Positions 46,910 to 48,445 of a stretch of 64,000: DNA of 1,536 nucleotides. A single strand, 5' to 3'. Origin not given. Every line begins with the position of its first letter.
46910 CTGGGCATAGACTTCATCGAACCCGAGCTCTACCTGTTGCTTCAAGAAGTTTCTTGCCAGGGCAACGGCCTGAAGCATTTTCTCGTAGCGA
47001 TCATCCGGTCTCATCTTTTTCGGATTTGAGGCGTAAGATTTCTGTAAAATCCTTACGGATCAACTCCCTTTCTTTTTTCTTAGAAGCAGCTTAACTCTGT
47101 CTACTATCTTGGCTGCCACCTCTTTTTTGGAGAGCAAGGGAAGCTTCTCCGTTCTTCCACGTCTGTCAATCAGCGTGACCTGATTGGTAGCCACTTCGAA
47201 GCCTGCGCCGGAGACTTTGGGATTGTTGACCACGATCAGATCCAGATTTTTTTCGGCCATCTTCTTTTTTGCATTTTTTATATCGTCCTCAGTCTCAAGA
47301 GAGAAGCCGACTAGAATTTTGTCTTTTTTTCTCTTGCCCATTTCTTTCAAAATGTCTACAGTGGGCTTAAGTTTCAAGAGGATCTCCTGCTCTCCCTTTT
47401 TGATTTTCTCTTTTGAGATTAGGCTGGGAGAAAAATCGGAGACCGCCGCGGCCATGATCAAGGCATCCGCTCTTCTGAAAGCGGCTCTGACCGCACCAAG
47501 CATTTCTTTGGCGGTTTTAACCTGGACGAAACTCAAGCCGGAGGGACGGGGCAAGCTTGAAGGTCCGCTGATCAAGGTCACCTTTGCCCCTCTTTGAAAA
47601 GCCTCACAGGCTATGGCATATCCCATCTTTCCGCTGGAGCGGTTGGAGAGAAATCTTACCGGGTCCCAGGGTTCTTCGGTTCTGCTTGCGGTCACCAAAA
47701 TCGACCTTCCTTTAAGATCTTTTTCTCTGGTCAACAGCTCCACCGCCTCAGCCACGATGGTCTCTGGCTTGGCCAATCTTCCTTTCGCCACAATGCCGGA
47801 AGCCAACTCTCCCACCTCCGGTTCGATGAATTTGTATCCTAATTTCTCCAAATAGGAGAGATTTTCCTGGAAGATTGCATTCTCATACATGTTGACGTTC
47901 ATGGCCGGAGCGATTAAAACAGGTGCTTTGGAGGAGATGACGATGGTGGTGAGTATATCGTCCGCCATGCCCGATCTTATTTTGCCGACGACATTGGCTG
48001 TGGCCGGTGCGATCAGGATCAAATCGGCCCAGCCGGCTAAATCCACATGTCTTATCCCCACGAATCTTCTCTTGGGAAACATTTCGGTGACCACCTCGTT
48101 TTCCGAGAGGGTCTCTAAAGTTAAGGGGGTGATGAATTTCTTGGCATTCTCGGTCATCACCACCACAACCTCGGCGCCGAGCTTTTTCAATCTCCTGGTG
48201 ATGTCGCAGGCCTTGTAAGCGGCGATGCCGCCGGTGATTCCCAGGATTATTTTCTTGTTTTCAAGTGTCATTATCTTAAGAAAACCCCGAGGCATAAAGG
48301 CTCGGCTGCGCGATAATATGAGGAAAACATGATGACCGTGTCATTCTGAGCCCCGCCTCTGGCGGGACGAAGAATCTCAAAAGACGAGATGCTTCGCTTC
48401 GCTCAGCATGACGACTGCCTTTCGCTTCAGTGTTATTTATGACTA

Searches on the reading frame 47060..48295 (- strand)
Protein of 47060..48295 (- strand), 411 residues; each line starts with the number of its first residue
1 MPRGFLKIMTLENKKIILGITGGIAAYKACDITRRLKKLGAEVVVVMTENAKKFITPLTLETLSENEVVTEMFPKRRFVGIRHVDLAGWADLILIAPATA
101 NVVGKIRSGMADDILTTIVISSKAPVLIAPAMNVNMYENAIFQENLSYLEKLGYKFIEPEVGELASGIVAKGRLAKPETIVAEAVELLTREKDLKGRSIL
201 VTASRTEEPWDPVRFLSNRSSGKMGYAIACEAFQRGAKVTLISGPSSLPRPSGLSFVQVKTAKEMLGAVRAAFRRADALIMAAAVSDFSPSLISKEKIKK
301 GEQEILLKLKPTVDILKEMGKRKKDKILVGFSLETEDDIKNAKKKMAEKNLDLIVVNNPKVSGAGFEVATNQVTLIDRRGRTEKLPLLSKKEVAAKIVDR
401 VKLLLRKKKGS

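Call 23: search_protein_families(library=pfam, proteins=[window:47060-48295:-], max_evalue=0.01)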
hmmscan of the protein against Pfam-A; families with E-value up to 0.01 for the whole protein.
window:47060-48295:- (411 aa): 2 families
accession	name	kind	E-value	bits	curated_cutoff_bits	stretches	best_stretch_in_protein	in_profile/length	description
PF04127.22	DFP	-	2.1e-68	230.3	22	1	194-376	1-186/186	DNA/pantothenate metabolism flavoprotein C-terminal domain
PF02441.25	Flavoprotein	-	1.2e-34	119.6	22.7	1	14-186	1-160/162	Flavoprotein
